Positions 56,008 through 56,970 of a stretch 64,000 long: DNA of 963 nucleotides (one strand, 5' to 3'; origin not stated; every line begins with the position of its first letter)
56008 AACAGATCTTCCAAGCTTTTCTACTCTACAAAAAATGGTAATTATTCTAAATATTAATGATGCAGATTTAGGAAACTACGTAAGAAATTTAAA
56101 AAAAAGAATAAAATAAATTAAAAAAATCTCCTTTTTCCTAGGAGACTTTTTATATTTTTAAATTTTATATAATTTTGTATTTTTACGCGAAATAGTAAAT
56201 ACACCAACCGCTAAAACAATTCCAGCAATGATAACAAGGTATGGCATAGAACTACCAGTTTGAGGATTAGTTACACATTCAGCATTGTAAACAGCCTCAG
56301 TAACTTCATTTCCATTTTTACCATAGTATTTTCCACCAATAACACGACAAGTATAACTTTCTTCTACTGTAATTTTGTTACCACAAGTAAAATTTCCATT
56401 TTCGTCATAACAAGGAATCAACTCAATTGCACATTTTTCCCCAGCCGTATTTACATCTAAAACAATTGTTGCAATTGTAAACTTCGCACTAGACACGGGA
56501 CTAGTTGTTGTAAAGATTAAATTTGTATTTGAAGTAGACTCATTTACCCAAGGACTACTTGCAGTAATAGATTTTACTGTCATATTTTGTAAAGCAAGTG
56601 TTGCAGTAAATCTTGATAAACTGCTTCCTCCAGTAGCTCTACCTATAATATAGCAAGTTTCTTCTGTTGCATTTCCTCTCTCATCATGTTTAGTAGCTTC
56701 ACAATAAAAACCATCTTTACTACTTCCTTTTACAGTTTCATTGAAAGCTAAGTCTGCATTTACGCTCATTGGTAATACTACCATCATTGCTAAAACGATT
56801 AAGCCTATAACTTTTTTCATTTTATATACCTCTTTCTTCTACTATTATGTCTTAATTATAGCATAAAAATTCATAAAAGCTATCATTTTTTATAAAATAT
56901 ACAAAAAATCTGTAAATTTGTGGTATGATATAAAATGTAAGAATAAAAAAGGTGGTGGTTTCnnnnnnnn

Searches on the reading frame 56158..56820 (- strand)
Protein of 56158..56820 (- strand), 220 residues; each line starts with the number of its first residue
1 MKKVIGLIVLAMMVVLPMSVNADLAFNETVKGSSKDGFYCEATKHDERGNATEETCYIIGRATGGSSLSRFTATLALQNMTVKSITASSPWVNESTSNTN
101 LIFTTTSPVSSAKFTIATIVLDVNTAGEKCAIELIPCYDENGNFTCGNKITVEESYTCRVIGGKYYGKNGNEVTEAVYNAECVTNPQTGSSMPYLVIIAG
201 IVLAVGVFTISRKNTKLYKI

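Call 12: search_protein_families(library=ncbifam, proteins=[window:56158-56820:-], max_evalue=1)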
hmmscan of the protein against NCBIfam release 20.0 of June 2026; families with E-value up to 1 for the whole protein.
window:56158-56820:- (220 aa): 5 families
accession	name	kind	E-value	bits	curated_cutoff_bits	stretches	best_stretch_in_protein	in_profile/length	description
NF053819.1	EF0750_LPXTG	subfamily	0.00023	21.7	47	1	186-215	74-103/105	EF2685/EF0750 family sortase-dependent surface protein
NF033846.1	Rumino_NPXTG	domain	0.0034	17.7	23.5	1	185-214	1-29/30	NPXTG-anchored protein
TIGR01167.1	LPXTG_anchor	domain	0.0042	17.7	15.9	1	186-214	3-31/34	LPXTG cell wall anchor domain-containing protein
NF041619.1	T2SS_N_SYNERG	exception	0.0042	17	140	1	8-107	14-112/194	type II secretion system protein GspN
NF043011.1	CytC7_Geobact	equivalog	0.05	14.1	120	0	114-168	3-57/89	cytochrome c7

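Call 51: search_protein_families(library=pfam, proteins=[window:56158-56820:-], max_evalue=0.001)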
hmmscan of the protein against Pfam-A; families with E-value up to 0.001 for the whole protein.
window:56158-56820:- (220 aa): 0 families
